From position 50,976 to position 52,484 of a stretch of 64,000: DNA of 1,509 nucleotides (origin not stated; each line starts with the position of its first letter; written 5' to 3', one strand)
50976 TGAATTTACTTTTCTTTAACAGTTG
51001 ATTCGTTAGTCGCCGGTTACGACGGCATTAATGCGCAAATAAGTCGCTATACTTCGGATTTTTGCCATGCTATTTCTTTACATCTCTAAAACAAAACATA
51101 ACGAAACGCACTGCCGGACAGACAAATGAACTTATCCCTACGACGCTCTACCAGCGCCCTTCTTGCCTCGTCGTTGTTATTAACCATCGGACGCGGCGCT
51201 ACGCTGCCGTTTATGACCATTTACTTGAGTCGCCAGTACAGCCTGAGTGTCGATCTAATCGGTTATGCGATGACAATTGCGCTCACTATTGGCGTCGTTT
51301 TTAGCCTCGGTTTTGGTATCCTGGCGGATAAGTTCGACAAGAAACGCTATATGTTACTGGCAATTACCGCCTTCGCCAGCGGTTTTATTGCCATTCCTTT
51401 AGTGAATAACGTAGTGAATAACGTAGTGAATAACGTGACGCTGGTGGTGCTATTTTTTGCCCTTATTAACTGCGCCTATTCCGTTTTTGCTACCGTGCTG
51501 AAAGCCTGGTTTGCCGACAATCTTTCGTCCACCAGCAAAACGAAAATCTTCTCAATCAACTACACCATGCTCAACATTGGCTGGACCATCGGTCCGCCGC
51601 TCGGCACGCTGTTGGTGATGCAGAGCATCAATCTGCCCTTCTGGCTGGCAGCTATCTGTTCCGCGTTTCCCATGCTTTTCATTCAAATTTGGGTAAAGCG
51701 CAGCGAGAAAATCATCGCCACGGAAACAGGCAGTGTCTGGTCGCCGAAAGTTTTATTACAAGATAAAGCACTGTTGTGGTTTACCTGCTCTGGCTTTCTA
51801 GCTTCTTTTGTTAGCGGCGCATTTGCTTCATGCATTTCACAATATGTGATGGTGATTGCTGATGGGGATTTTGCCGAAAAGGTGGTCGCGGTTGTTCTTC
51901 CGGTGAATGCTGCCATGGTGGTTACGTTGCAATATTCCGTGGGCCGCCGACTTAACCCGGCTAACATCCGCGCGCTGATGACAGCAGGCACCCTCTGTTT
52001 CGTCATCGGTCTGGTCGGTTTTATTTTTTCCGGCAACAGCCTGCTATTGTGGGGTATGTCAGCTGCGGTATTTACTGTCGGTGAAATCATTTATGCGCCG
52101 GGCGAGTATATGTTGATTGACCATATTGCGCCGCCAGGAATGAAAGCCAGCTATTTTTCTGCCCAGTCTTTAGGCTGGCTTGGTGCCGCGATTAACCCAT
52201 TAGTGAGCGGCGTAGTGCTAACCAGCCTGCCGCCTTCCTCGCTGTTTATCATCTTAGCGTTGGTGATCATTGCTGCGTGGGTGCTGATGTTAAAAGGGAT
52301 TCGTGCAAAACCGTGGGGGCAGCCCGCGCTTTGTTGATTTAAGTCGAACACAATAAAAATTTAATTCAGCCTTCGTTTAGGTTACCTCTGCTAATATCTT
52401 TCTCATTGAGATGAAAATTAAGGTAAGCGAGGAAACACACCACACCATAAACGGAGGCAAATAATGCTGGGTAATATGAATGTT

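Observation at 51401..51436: In-frame 3x12-bp tandem repeat inside ydeE encoding (VNNV)x3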

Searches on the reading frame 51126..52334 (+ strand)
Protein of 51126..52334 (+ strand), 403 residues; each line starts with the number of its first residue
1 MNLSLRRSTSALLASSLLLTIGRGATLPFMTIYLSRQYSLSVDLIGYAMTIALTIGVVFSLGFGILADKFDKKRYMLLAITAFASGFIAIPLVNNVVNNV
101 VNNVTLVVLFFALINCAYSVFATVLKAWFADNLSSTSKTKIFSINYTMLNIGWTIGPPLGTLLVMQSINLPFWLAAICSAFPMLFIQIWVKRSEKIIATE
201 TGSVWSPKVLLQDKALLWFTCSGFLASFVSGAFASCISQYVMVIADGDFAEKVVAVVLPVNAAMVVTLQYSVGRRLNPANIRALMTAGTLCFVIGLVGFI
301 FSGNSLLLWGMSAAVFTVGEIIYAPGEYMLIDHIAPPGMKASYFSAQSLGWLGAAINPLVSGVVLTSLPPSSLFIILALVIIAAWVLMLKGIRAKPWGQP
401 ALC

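Call 7: find_encoding_contigs(protein=window:51126-52334:+, flank=3000, max_places=10)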
Protein window:51126-52334:+ (403 aa): 24 contigs read that carry it; 5 places shown.
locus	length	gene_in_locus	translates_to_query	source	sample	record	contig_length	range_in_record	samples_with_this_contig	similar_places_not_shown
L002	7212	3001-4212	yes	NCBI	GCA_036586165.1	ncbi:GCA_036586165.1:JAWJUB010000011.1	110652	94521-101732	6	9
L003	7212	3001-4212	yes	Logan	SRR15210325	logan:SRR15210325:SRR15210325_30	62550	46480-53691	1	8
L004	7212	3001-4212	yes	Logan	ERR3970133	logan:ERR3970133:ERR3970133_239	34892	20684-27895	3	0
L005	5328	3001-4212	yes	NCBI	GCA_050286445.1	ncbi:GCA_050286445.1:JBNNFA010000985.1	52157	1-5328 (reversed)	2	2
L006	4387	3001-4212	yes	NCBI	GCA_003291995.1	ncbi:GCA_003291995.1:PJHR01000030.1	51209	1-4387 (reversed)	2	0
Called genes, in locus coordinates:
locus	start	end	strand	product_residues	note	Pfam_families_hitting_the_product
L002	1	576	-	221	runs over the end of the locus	PF01914:MarC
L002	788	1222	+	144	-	PF22381:Staph_reg_Sar_Rot (faint), PF12802:MarR_2 (weak), PF01047:MarR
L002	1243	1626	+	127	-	PF12833:HTH_18, PF00165:HTH_AraC (weak)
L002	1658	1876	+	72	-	PF13999:MarB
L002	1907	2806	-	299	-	PF00892:EamA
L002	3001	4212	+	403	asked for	-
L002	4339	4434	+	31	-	PF22865:MgtS-like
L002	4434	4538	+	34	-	PF23498:MgtT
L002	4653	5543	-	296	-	PF13682:CZB (weak), PF00990:GGDEF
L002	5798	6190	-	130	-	PF04076:BOF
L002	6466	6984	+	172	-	PF02464:CinA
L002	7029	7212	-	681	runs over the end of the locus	PF01432:Peptidase_M3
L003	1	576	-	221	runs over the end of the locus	PF01914:MarC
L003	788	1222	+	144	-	PF22381:Staph_reg_Sar_Rot (faint), PF12802:MarR_2 (weak), PF01047:MarR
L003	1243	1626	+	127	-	PF12833:HTH_18, PF00165:HTH_AraC (weak)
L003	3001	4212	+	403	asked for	-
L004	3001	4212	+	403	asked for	-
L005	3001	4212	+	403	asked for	-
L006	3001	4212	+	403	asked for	-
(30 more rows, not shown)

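Call 14: list_cluster_members(proteins=[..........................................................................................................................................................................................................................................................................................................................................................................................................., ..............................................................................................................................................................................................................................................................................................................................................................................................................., window:51126-52334:+, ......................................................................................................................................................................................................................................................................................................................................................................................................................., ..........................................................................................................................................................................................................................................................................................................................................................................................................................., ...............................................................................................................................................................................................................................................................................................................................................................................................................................])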
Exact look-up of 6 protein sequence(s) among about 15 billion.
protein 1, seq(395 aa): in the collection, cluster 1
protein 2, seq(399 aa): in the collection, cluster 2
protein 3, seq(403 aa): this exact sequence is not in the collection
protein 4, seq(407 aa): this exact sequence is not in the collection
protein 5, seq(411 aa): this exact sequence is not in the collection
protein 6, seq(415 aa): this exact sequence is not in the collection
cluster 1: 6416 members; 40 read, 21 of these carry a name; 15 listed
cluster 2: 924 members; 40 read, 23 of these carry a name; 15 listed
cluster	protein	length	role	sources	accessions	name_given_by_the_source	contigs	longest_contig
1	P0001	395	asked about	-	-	TPA: efflux MFS transporter YdeE [Escherichia coli] | Efflux MFS transporter YdeE n=1 Tax=Escherichia coli TaxID=562 RepID=A0A1Y2XU72_ECOLX | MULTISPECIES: efflux MFS transporter YdeE [Enterobacteriaceae]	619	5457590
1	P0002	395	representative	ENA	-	-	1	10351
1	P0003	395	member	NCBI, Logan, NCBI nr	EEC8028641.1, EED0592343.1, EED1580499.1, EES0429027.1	efflux MFS transporter YdeE [Escherichia coli]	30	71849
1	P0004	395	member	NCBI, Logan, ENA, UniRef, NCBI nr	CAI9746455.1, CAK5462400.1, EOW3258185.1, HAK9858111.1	efflux MFS transporter YdeE [Escherichia coli] | efflux MFS transporter YdeE n=1 Tax=Escherichia coli TaxID=562 RepID=UPI0019B09C3B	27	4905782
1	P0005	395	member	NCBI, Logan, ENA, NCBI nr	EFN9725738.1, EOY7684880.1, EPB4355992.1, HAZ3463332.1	TPA: efflux MFS transporter YdeE [Escherichia coli] | efflux MFS transporter YdeE [Escherichia coli]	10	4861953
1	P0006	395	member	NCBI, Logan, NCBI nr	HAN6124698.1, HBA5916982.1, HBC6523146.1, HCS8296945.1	TPA: efflux MFS transporter YdeE [Escherichia coli] | efflux MFS transporter YdeE [Escherichia coli]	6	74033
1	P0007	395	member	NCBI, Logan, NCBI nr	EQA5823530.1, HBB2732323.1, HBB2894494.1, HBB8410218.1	TPA: efflux MFS transporter YdeE [Escherichia coli] | efflux MFS transporter YdeE [Escherichia coli]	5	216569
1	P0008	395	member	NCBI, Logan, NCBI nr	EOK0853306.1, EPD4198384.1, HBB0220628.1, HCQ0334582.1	efflux MFS transporter YdeE [Escherichia coli]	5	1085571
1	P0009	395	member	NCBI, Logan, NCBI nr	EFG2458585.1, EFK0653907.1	efflux MFS transporter YdeE [Escherichia coli]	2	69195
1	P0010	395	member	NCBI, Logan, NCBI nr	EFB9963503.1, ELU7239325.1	efflux MFS transporter YdeE [Escherichia coli]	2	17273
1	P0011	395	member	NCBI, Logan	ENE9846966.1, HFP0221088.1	efflux MFS transporter YdeE [Escherichia coli]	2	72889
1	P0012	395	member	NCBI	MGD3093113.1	efflux MFS transporter YdeE [Escherichia coli]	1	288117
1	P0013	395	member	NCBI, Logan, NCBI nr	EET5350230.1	efflux MFS transporter YdeE [Escherichia coli]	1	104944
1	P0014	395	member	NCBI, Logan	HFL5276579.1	TPA: efflux MFS transporter YdeE [Escherichia coli]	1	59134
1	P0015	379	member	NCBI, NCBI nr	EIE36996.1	putative transporter [Escherichia coli J53]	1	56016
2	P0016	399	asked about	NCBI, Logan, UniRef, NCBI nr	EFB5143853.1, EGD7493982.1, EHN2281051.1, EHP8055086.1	efflux MFS transporter YdeE [Escherichia coli] | efflux MFS transporter YdeE n=1 Tax=Escherichia coli TaxID=562 RepID=UPI000C04085C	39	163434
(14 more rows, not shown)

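Call 17: find_encoding_contigs(protein=P0016, flank=10000, max_places=4)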
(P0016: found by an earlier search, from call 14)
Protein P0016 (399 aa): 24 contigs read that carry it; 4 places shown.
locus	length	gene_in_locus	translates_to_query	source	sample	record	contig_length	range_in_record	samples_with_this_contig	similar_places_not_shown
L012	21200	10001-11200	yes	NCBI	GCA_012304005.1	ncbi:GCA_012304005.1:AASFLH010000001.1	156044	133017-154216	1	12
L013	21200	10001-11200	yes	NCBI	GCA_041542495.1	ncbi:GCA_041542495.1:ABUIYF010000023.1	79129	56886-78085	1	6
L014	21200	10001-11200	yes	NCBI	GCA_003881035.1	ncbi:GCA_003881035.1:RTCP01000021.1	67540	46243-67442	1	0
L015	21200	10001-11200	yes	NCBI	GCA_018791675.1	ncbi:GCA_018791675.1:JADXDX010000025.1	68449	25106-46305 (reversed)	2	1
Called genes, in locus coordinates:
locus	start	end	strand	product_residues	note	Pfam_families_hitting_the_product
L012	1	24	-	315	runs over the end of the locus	PF00990:GGDEF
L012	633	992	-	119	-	PF13811:DUF4186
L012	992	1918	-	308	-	PF04960:Glutaminase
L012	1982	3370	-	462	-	PF00171:Aldedh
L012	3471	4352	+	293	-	PF00126:HTH_1, PF03466:LysR_substrate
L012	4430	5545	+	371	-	-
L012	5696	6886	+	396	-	PF07690:MFS_1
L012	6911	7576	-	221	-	PF01914:MarC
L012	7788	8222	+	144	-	PF22381:Staph_reg_Sar_Rot (faint), PF12802:MarR_2 (weak), PF01047:MarR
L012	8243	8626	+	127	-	PF12833:HTH_18, PF00165:HTH_AraC (weak)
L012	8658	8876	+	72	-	PF13999:MarB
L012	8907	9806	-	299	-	PF00892:EamA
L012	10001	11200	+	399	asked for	PF07690:MFS_1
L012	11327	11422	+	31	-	PF22865:MgtS-like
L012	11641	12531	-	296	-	PF13682:CZB (weak), PF00990:GGDEF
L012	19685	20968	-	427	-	PF00083:Sugar_tr, PF07690:MFS_1, PF13347:MFS_2 (weak), PF07690:MFS_1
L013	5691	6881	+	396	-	PF07690:MFS_1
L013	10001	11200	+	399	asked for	PF07690:MFS_1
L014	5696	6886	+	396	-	PF07690:MFS_1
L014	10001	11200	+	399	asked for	PF07690:MFS_1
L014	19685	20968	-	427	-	PF00083:Sugar_tr, PF07690:MFS_1, PF13347:MFS_2 (weak), PF07690:MFS_1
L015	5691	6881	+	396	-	PF07690:MFS_1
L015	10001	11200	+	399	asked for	PF07690:MFS_1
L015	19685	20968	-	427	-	PF00083:Sugar_tr, PF07690:MFS_1, PF13347:MFS_2 (weak), PF07690:MFS_1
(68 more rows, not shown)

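Call 22: find_encoding_contigs(protein=P0001, flank=10000, max_places=8)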
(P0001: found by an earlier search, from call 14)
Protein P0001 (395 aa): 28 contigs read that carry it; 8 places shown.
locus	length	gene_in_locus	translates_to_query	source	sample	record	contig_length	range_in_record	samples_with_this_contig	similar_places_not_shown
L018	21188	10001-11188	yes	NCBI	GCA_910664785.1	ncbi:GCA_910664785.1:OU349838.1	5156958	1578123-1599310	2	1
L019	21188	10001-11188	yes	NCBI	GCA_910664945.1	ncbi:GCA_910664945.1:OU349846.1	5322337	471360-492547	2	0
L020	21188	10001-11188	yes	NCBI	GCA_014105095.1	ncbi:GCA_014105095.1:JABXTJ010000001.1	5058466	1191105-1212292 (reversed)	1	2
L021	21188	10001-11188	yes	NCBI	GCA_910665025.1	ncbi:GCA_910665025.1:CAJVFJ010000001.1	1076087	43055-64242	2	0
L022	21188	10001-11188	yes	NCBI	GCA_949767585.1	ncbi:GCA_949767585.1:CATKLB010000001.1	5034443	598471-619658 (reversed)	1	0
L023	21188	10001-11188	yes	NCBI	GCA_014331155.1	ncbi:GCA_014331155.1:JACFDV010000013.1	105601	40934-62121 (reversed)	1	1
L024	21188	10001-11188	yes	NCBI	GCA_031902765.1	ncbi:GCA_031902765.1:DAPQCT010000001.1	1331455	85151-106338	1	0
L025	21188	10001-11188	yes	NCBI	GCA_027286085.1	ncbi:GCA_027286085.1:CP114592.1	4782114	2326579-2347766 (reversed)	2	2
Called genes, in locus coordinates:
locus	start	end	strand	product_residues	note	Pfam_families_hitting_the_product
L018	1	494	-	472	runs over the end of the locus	PF00990:GGDEF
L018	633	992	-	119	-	PF13811:DUF4186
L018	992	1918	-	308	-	PF04960:Glutaminase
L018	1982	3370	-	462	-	PF00171:Aldedh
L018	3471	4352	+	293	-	PF00126:HTH_1, PF03466:LysR_substrate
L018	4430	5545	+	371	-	-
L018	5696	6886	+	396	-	PF07690:MFS_1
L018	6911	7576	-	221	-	PF01914:MarC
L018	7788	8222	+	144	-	PF22381:Staph_reg_Sar_Rot (faint), PF12802:MarR_2 (weak), PF01047:MarR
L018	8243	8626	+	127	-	PF12833:HTH_18, PF00165:HTH_AraC (weak)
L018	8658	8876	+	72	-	PF13999:MarB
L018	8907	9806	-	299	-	PF00892:EamA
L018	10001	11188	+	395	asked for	PF07690:MFS_1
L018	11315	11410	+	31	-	PF22865:MgtS-like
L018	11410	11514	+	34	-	PF23498:MgtT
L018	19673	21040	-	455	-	PF07690:MFS_1, PF00083:Sugar_tr, PF13347:MFS_2 (weak), PF07690:MFS_1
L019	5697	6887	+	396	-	PF07690:MFS_1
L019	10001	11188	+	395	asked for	PF07690:MFS_1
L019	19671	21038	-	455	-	PF07690:MFS_1, PF00083:Sugar_tr, PF13347:MFS_2 (weak), PF07690:MFS_1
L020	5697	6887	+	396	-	PF07690:MFS_1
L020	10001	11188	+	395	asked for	PF07690:MFS_1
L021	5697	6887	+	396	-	PF07690:MFS_1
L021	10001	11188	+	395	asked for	PF07690:MFS_1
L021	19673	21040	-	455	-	PF07690:MFS_1, PF00083:Sugar_tr, PF13347:MFS_2 (weak), PF07690:MFS_1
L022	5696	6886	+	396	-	PF07690:MFS_1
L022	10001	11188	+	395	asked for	PF07690:MFS_1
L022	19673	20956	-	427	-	PF00083:Sugar_tr, PF07690:MFS_1, PF13347:MFS_2 (weak), PF07690:MFS_1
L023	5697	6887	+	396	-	PF07690:MFS_1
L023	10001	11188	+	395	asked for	PF07690:MFS_1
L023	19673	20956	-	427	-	PF00083:Sugar_tr, PF07690:MFS_1, PF13347:MFS_2 (weak), PF07690:MFS_1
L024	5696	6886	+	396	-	PF07690:MFS_1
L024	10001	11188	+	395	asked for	PF07690:MFS_1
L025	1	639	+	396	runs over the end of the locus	PF07690:MFS_1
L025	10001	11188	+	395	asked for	PF07690:MFS_1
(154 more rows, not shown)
